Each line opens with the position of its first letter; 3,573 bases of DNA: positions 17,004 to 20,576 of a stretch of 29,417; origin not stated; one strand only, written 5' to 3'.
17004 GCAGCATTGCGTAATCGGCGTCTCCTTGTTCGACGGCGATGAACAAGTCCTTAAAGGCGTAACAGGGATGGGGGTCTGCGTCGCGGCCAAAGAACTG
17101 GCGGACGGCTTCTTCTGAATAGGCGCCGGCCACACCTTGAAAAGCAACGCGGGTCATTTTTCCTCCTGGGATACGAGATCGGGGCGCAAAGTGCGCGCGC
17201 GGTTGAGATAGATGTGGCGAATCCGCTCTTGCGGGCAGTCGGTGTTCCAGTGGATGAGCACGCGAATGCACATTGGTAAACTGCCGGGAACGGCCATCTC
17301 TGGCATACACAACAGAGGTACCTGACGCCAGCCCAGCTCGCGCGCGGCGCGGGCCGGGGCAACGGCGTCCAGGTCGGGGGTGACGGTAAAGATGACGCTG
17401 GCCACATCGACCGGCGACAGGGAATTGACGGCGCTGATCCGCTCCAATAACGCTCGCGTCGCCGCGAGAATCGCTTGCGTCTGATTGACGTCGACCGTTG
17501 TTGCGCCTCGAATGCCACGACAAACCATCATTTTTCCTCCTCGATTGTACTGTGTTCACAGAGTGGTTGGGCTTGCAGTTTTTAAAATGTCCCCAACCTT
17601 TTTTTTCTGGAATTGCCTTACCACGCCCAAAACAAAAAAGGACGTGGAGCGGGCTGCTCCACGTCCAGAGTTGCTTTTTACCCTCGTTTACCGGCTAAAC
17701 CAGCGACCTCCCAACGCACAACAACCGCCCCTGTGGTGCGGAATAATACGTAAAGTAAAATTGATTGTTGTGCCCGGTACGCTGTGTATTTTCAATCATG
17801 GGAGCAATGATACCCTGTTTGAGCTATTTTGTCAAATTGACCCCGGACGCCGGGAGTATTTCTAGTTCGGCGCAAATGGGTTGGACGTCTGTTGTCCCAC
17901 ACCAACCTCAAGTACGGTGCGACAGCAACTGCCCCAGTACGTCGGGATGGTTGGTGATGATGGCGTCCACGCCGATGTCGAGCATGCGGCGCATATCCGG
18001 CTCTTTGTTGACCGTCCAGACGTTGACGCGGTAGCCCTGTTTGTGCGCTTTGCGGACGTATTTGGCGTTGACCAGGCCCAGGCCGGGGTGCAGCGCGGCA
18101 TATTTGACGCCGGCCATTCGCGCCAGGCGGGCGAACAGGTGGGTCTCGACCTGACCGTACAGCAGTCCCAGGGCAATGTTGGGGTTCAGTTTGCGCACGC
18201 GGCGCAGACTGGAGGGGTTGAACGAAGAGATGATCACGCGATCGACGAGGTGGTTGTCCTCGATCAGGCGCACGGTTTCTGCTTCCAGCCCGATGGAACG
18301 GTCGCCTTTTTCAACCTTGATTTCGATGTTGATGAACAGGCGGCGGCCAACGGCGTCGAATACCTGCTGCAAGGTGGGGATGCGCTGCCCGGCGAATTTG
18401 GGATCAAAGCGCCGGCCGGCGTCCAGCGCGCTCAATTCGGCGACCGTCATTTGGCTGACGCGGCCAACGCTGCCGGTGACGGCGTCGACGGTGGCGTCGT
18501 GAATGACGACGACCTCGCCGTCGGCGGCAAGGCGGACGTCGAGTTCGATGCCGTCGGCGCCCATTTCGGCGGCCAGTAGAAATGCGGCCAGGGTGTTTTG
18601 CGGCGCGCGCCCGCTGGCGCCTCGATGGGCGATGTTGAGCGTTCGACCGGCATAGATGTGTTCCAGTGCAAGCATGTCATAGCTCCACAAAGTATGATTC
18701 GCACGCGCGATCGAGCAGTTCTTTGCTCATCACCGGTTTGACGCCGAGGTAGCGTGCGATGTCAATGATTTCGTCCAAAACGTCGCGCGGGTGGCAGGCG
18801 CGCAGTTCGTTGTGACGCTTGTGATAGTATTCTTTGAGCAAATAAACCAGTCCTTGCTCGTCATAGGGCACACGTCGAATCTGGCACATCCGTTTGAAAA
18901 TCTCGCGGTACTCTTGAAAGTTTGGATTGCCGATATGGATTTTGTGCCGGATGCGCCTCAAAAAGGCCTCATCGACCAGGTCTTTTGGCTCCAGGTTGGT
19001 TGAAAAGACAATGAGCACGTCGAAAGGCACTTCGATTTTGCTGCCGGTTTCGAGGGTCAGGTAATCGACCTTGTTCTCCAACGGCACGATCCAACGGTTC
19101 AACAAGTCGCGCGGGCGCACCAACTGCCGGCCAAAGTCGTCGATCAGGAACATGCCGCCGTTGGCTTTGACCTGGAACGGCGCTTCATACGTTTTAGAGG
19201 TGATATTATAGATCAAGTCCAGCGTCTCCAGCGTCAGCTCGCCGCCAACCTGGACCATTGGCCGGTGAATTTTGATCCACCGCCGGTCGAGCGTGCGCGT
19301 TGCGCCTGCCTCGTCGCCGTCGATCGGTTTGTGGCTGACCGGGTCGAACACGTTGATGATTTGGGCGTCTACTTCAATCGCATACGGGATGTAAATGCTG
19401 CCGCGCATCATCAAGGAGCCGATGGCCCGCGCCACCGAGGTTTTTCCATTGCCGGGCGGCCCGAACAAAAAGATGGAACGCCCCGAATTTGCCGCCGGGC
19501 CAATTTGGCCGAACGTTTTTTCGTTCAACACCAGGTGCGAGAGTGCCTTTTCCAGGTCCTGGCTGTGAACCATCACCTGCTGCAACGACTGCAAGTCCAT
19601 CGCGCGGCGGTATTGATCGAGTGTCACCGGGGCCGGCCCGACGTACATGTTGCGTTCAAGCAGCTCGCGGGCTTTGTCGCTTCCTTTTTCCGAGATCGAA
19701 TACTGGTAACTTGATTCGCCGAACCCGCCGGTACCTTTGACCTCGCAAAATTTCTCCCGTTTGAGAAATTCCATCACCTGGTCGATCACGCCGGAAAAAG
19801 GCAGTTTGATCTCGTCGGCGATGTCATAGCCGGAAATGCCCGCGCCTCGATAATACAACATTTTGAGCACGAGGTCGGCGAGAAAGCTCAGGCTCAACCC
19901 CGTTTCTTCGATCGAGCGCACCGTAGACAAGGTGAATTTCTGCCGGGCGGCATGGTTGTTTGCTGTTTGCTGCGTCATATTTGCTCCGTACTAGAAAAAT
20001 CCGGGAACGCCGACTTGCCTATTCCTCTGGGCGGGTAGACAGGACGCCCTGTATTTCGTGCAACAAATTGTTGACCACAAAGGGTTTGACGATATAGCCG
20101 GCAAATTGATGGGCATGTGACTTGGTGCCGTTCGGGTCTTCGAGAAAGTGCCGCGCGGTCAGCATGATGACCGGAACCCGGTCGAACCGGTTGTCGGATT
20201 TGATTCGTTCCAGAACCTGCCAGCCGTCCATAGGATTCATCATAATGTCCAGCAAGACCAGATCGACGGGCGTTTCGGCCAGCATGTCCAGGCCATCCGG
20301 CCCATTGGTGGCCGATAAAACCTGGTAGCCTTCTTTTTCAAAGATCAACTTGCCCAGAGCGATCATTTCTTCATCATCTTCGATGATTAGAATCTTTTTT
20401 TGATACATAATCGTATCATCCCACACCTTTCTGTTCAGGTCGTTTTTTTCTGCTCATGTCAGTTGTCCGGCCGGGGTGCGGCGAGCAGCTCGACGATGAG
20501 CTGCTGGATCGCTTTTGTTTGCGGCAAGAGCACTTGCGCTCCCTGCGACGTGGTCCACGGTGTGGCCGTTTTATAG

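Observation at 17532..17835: Putative ribosome-mediated Phe/Tyr attenuator in front of an aromatic amino-acid supraoperon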

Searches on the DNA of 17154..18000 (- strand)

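Call 3: search_rna_families(source=window, start=17400, end=18000, threshold=evalue, max_evalue=10, show_alignments=3)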
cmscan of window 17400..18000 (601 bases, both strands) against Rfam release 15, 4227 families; matches with E-value up to 10: 2.
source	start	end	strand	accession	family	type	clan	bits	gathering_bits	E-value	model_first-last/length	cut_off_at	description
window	17630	17766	-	RF04313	aspC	Cis-reg;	-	17.4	100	7.3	1-124/124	no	aspC ncRNA motif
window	17519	17656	+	RF02193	TCL6_3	Gene; lncRNA;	-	13.3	40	2.3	1-139/139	no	T-cell leukemia/lymphoma 6 conserved region 3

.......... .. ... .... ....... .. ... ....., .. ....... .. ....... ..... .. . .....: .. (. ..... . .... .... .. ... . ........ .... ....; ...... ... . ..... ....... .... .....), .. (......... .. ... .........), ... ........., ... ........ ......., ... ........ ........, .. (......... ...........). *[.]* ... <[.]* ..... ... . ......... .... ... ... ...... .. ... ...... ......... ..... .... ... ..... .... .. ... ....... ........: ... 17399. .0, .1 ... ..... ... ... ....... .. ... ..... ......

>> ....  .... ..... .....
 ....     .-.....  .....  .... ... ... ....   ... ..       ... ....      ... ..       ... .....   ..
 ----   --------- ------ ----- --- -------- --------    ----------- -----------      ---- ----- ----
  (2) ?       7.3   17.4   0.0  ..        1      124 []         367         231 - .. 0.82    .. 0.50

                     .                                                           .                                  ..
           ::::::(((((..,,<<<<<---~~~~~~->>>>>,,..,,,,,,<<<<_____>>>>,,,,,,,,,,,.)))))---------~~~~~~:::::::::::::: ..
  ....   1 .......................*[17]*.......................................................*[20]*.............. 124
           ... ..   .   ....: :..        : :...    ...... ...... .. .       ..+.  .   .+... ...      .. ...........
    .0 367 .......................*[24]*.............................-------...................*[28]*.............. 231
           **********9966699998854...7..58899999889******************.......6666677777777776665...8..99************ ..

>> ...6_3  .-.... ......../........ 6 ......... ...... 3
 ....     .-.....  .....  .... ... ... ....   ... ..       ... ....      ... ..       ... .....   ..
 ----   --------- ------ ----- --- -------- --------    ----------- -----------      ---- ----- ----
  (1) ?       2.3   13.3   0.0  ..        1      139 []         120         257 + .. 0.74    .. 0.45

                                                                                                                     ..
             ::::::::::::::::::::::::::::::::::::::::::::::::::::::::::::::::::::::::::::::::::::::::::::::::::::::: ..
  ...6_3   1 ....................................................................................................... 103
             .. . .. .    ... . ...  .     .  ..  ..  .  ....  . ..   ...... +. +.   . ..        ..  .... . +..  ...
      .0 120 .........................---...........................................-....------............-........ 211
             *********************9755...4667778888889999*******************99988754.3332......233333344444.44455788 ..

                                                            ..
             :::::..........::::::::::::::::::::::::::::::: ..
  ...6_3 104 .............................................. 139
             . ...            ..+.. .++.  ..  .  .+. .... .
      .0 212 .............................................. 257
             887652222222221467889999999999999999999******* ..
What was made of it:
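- On Rfam Phe_leader and other curated leader or attenuator families (homology): At E <= 10 the only hits are chance-level: aspC motif 17.4 bits against a gathering score of 100, and a human lncRNA (call 3).
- On T-box riboswitch: No T-box match even at E <= 10 (call 3).
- Tried and rejected: The weak aspC-motif hit (17.4 bits against a gathering score of 100, E = 7.3) aligns mainly through the terminator tail and is treated as chance (call 3).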

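Call 51: search_rna_families(sources=[L001, L002, L003, L004, L005, L006, L007, L009, L010, L011, L013, L017, L022, L035, L040, L053, L057, L065, L075, L079], threshold=gathering)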
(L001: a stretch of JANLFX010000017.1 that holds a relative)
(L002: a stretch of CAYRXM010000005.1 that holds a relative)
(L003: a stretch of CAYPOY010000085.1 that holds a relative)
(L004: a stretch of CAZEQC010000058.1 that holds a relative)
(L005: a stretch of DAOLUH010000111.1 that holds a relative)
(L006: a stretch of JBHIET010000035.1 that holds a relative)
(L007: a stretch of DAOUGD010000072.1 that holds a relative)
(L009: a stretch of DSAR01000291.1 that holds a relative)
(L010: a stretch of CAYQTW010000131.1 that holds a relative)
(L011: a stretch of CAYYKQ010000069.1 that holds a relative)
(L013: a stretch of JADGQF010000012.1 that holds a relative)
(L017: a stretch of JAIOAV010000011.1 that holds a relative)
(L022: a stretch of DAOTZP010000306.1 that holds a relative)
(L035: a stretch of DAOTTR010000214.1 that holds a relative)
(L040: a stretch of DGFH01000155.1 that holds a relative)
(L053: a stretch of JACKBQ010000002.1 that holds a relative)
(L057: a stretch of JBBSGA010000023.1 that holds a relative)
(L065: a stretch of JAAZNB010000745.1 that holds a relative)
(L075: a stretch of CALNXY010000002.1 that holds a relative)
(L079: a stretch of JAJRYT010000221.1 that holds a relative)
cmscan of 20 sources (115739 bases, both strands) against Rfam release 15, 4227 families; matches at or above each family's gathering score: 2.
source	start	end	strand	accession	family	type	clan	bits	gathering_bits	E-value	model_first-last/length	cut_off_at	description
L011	2523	2595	-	RF00005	tRNA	Gene; tRNA;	CL00001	74.7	29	3e-14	1-71/71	no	tRNA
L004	6316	6366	+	RF00162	SAM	Cis-reg; riboswitch;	CL00012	50.7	44.4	2e-08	1-51/108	3'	SAM riboswitch aptamer (S box leader)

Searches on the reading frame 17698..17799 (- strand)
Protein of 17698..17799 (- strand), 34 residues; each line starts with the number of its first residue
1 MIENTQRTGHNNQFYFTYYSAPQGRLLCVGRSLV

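Call 53: search_protein_families(library=ncbifam, proteins=[window:17698-17799:-], max_evalue=10)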
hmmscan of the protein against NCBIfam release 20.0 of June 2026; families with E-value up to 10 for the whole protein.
seq(34 aa): 0 families

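Call 54: search_protein_families(library=pfam, proteins=[window:17698-17799:-], max_evalue=10)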
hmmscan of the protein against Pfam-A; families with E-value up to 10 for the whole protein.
seq(34 aa): 0 families
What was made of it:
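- On Classical ribosome-mediated (leader-peptide) transcription attenuator: No Pfam or NCBIfam family matches the peptides (calls 53, 54).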

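Call 57: list_cluster_members(proteins=[window:17698-17799:-, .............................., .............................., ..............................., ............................, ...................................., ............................, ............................])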
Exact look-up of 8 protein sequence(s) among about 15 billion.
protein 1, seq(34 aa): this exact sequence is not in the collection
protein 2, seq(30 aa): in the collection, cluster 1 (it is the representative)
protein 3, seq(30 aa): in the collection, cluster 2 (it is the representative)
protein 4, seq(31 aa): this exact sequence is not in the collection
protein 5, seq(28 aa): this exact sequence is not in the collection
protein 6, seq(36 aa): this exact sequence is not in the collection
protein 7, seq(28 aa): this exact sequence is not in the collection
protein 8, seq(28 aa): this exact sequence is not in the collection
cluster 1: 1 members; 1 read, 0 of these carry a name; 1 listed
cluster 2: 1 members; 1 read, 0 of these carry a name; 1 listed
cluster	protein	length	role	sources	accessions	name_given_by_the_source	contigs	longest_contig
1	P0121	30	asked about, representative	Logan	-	-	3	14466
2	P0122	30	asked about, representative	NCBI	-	-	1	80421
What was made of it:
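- Tried and rejected: An exact look-up found two relatives' peptides called as genes but unnamed (call 57).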

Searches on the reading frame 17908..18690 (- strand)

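Call 6: search_protein_families(library=ncbifam, proteins=[window:17908-18690:-])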
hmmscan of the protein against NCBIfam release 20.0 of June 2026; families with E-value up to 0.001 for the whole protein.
window:17908-18690:- (260 aa): 4 families
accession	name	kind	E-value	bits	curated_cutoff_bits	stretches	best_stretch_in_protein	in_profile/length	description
NF006989.0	PRK09454.1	equivalog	1.1e-49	169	264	1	19-254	12-246/251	glycerophosphodiester phosphodiesterase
NF053857.1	LysphglycPlipDStph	equivalog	1.6e-23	83.5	450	1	20-254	49-300/305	lysophosphatidylglycerol phospholipase D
NF008354.0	PRK11143.1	equivalog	1.9e-13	50.1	254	1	16-74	30-88/359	glycerophosphodiester phosphodiesterase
NF041304.3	AvrBs2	equivalog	5.8e-05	21.2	1000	1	29-88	284-345/716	type III secretion system effector avirulence protein AvrBs2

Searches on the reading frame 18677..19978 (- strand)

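Call 6: search_protein_families(library=ncbifam, proteins=[window:18677-19978:-])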
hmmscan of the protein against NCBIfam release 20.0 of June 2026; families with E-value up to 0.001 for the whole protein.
window:18677-19978:- (433 aa): 7 families
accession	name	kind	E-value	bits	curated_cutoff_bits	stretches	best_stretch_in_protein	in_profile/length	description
NF042959.1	IteA_antiphage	equivalog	4.4e-07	29.4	510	0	139-188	97-147/367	anti-phage ATPase IteA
NF041006.2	cell_div_CdvC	equivalog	4.5e-07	29.1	650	0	166-188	134-156/370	cell division protein CdvC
TIGR03689.1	pup_AAA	equivalog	1.4e-05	24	504.75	0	167-189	217-239/512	proteasome ATPase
NF003069.1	PRK03992.1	subfamily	1.9e-05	24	500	0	140-187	141-186/379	proteasome-activating nucleotidase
TIGR01242.2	TIGR01242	subfamily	0.00012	21.2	500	0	141-187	125-169/362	proteasome-activating nucleotidase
TIGR01241.2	FtsH_fam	equivalog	0.00015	20.7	600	0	153-186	184-215/598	ATP-dependent zinc metalloprotease FtsH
TIGR02640.1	gas_vesic_GvpN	equivalog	0.0006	19.4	266.8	0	164-197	19-52/262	gas vesicle protein GvpN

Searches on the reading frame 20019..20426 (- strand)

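Call 40: search_protein_families(library=pfam, proteins=[window:20019-20426:-])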
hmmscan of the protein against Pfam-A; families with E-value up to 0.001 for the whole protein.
window:20019-20426:- (135 aa): 1 family
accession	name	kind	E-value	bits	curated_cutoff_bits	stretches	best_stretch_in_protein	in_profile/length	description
PF00072.30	Response_reg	-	2.9e-23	82.6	30.2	1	12-125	1-110/111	Response regulator receiver domain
